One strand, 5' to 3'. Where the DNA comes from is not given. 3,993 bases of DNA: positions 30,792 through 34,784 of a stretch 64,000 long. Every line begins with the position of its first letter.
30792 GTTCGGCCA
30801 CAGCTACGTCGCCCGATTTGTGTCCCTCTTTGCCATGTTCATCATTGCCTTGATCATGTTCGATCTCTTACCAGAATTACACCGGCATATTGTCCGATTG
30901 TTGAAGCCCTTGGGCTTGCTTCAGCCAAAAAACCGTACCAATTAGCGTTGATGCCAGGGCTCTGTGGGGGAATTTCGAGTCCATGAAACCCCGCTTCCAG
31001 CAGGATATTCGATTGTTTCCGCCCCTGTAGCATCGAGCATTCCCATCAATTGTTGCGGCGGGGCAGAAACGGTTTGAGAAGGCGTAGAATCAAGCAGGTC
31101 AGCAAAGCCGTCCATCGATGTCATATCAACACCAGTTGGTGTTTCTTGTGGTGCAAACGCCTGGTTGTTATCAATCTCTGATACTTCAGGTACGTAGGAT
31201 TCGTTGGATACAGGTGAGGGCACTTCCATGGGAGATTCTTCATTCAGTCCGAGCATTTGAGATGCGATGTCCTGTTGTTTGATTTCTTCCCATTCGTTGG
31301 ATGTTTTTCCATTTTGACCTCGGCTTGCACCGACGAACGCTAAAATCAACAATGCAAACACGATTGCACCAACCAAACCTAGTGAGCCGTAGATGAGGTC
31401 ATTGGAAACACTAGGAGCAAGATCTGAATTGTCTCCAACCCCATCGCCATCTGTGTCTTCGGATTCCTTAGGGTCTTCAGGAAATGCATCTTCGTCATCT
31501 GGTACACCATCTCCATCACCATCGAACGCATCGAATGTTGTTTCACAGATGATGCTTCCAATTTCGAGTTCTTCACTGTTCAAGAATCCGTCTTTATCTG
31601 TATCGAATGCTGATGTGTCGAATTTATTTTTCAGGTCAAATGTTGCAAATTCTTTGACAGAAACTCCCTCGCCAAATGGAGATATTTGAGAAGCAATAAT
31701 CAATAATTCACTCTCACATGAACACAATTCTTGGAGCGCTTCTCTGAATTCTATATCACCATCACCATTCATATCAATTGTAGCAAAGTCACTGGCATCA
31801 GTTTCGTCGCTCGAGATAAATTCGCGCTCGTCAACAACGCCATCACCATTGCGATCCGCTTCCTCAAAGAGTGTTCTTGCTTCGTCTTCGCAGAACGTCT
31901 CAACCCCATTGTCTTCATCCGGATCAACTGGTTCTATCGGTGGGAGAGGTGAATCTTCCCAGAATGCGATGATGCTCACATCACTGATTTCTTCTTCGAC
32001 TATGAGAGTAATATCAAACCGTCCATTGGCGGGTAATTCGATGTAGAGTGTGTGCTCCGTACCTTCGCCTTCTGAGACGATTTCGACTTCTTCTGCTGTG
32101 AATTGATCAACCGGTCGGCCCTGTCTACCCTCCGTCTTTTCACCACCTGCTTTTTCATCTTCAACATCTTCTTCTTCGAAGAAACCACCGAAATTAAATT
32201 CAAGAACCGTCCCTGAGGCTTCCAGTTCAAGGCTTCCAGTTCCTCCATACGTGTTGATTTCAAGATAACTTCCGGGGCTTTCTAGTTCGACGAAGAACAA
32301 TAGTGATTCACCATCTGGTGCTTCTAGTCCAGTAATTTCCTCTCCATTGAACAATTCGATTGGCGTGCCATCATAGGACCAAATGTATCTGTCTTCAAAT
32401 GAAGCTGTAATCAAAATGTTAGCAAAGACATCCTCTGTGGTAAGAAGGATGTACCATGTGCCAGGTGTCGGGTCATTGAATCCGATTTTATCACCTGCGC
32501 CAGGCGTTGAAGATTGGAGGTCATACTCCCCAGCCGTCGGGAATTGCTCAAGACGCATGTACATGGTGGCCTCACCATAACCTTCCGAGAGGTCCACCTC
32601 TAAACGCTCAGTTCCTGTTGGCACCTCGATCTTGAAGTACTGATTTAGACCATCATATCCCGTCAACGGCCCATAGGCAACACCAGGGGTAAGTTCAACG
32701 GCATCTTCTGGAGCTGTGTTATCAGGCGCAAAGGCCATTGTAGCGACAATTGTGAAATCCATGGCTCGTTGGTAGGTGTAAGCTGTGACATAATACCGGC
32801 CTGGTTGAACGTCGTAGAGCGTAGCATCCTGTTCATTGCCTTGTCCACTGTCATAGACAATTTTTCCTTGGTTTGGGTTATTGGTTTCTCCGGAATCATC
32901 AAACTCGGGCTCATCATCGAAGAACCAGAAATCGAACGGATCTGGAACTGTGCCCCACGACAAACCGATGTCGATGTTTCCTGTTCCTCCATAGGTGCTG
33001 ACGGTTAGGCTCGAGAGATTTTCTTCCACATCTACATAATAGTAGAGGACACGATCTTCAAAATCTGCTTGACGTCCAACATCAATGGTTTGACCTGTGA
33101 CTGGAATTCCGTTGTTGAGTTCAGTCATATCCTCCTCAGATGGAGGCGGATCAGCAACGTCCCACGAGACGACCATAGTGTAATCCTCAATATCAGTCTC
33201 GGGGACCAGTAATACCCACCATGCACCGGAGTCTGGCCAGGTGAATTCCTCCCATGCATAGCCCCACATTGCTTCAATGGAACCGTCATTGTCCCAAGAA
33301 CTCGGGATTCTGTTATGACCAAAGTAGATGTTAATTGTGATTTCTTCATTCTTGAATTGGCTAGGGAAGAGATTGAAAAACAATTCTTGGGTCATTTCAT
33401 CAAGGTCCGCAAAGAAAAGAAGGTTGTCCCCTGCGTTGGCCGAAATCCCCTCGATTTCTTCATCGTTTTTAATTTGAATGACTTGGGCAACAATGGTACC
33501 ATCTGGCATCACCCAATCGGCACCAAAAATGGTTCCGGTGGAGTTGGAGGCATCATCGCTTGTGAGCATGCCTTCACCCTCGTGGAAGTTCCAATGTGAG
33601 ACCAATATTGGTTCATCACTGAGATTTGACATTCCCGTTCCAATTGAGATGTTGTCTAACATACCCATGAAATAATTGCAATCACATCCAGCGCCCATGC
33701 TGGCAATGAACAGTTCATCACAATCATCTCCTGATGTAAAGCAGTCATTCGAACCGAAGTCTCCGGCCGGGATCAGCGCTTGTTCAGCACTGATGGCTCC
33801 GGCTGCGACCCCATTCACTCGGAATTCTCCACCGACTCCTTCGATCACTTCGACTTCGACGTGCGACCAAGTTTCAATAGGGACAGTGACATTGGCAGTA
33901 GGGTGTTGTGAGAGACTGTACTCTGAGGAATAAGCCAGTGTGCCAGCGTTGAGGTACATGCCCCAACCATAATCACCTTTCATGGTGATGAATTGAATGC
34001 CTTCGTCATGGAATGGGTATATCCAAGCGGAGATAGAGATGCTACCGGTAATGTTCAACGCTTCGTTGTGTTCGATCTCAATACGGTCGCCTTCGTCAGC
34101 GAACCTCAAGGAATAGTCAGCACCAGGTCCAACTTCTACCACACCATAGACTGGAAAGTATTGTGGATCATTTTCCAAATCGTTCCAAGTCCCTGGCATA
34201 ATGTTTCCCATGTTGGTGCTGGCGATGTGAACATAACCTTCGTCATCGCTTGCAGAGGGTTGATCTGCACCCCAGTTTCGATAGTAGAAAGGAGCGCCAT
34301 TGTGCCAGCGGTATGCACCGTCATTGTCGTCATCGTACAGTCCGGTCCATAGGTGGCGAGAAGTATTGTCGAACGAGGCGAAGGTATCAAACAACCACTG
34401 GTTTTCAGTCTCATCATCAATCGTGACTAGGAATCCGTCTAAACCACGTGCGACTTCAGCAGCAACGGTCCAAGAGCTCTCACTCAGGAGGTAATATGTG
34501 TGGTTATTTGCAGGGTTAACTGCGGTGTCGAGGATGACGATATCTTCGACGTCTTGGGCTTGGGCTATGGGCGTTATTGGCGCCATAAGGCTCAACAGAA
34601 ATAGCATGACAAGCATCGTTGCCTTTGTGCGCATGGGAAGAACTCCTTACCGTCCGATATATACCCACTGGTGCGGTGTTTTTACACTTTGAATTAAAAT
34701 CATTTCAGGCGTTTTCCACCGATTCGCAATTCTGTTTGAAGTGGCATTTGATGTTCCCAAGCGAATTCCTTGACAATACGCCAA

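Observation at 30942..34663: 1230-aa surface protein combining a cysteine-free C-type-lectin-like domain, a LamG domain, three PPC domains and Ca-binding loops, with a strong TATA box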

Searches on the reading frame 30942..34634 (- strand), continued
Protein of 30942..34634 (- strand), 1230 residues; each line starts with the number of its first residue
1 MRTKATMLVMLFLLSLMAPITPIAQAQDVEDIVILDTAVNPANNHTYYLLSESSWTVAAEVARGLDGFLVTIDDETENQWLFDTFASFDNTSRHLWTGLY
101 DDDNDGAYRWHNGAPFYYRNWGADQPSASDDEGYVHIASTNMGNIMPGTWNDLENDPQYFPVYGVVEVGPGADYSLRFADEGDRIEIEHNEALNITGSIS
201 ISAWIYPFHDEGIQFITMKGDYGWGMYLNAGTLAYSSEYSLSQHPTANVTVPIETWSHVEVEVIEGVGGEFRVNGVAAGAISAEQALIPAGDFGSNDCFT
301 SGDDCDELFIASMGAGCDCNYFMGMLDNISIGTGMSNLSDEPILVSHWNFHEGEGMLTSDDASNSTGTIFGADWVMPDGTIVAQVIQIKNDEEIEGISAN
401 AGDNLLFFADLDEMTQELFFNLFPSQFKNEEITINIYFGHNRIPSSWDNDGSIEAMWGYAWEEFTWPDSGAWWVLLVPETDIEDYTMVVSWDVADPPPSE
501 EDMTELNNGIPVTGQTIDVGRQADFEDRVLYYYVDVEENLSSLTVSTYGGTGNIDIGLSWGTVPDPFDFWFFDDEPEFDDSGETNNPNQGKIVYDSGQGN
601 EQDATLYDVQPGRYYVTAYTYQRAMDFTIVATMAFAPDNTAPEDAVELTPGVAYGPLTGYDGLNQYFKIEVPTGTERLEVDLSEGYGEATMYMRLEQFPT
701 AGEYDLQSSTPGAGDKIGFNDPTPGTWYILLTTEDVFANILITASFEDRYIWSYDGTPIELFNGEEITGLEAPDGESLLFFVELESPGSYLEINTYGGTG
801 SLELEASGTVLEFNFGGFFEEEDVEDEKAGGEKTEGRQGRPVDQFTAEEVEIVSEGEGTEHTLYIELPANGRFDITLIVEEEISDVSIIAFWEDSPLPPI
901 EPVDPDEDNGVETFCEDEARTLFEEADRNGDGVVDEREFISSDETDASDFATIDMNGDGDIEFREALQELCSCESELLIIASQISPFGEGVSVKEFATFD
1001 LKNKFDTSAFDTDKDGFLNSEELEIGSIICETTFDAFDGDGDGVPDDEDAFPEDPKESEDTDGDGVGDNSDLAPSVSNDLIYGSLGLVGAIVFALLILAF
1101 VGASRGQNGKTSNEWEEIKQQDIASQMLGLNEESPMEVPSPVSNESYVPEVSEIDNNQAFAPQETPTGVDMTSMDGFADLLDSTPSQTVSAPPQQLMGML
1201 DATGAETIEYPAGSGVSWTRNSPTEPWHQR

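Call 31: search_protein_families(library=pfam, alignment_id=A1, max_evalue=0.01)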
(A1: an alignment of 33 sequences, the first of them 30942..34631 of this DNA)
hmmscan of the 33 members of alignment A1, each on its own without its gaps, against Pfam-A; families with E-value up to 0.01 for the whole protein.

A. member 1, window:30942-34631:- (1229 aa): 6 families
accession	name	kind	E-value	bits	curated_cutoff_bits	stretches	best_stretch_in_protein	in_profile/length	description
PF04151.21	PPC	-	3.4e-15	57.1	25.9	1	664-731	3-69/70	Bacterial pre-peptidase C-terminal domain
PF00059.27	Lectin_C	-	4.6e-07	31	22.6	1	52-143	3-86/107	Lectin C-type domain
PF13499.12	EF-hand_7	-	2.8e-05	24.8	30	0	912-939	36-63/67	EF-hand domain pair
PF13202.12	EF-hand_5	-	0.00013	21.7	25.9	1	920-938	3-21/25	EF hand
PF13833.12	EF-hand_8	-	0.0012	19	28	1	915-939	24-48/54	EF-hand domain pair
PF00036.39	EF-hand_1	-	0.0014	18.5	25.4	1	918-939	2-23/29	EF hand domain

B. families by the number of members that match (of 33 scanned): 10 families
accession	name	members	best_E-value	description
PF04151.21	PPC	33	4.5e-17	Bacterial pre-peptidase C-terminal domain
PF00059.27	Lectin_C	33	3.6e-11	Lectin C-type domain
PF13202.12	EF-hand_5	20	2.2e-10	EF hand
PF13499.12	EF-hand_7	20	2.5e-08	EF-hand domain pair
PF00036.39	EF-hand_1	20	5.8e-08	EF hand domain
PF13385.13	Laminin_G_3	11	3.4e-11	Concanavalin A-like lectin/glucanases superfamily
PF13405.12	EF-hand_6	8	2.8e-07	EF-hand domain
PF13833.12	EF-hand_8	4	0.00016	EF-hand domain pair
PF10591.15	SPARC_Ca_bdg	2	0.0067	Secreted protein acidic and rich in cysteine Ca binding region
PF23657.1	DUF7151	1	0.0064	Domain of unknown function (DUF7151)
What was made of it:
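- On C-type lectin-like domain (Pfam PF00059 Lectin_C): 33/33 orthologues match, best E 3.6e-11 (call 31).
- On Laminin_G_3 / ConA-like lectin-glucanase superfamily (PF13385): 11/33 orthologues match in full-length scans (call 31).
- Checked: It matches in 33/33 orthologues (call 31).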

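Call 61: search_protein_families(library=pfam, proteins=[P0112], max_evalue=0.0001)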
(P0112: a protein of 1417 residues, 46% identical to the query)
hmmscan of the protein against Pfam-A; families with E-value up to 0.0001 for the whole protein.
P0112 (1417 aa): 5 families
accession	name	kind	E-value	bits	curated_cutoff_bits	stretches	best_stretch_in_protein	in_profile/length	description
PF04151.21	PPC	-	1.1e-10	42.7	25.9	1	871-937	4-69/70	Bacterial pre-peptidase C-terminal domain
PF00059.27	Lectin_C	-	8.1e-10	39.8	22.6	1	58-157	4-95/107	Lectin C-type domain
PF00036.39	EF-hand_1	-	9.9e-10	37.7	25.4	0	1124-1142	5-23/29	EF hand domain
PF13202.12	EF-hand_5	-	2.9e-09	36.4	25.9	0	1124-1142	4-22/25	EF hand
PF13499.12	EF-hand_7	-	7e-08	33.2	30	0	1117-1142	38-63/67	EF-hand domain pair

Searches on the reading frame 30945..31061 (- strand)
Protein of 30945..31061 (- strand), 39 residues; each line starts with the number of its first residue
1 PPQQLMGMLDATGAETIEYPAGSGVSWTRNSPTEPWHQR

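Call 72: search_protein_families(library=pfam, proteins=[window:30945-31061:-], max_evalue=10)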
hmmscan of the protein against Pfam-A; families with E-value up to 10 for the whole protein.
seq(39 aa): 0 families

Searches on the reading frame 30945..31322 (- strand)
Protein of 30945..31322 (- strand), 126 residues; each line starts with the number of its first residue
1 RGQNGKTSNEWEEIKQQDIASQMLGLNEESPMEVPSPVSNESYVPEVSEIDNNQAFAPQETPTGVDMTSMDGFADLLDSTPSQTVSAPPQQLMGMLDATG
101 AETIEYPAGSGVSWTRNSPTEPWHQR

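Call 33: search_protein_families(library=pfam, proteins=[window:30945-31322:-], max_evalue=10)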
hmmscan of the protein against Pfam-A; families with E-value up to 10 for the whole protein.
window:30945-31322:- (126 aa): 0 families
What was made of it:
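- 31071..31322 (-): Variable, probably disordered cytoplasmic linker (residues 1105-1188), rich in S/T/P/Q and acidic residues. No Pfam match (call 33).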

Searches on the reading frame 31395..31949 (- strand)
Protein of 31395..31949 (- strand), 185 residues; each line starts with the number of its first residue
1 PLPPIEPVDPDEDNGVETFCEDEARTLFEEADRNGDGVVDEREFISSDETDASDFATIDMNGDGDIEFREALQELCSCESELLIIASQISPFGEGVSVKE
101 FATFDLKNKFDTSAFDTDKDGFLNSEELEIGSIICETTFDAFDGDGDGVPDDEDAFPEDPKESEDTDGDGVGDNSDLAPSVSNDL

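Call 33: search_protein_families(library=pfam, proteins=[window:31395-31949:-], max_evalue=10)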
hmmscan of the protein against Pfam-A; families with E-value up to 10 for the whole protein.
window:31395-31949:- (185 aa): 12 families
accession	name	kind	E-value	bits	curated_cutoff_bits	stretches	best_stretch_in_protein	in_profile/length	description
PF13202.12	EF-hand_5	-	4.1e-12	45.4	25.9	4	26-44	3-21/25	EF hand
PF00036.39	EF-hand_1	-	1.2e-11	43.7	25.4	4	24-45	2-23/29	EF hand domain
PF13405.12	EF-hand_6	-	3.4e-08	32.9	25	3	24-45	2-23/30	EF-hand domain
PF13499.12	EF-hand_7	-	1.3e-06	29.1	30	3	18-45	36-63/67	EF-hand domain pair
PF13833.12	EF-hand_8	-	0.00012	22.2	28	2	21-45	24-48/54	EF-hand domain pair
PF10591.15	SPARC_Ca_bdg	-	0.1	13.3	22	1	21-45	87-111/113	Secreted protein acidic and rich in cysteine Ca binding region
PF02412.23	TSP_3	-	0.12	12.6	25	2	164-183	14-33/36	Thrombospondin type 3 repeat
PF24013.1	DUF7327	-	0.21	12.1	27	1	128-162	50-84/85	Family of unknown function (DUF7327)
PF18884.5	TSP3_bac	-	0.25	11.7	25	1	116-132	1-17/22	Bacterial TSP3 repeat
PF23657.1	DUF7151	-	0.39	11.2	27.2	1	115-135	26-46/46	Domain of unknown function (DUF7151)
PF05901.16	Excalibur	-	1.6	9.6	22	1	141-150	25-34/36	Excalibur calcium-binding domain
PF00404.24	Dockerin_1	-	3.1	8.5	22.9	1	32-70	3-48/57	Dockerin type I domain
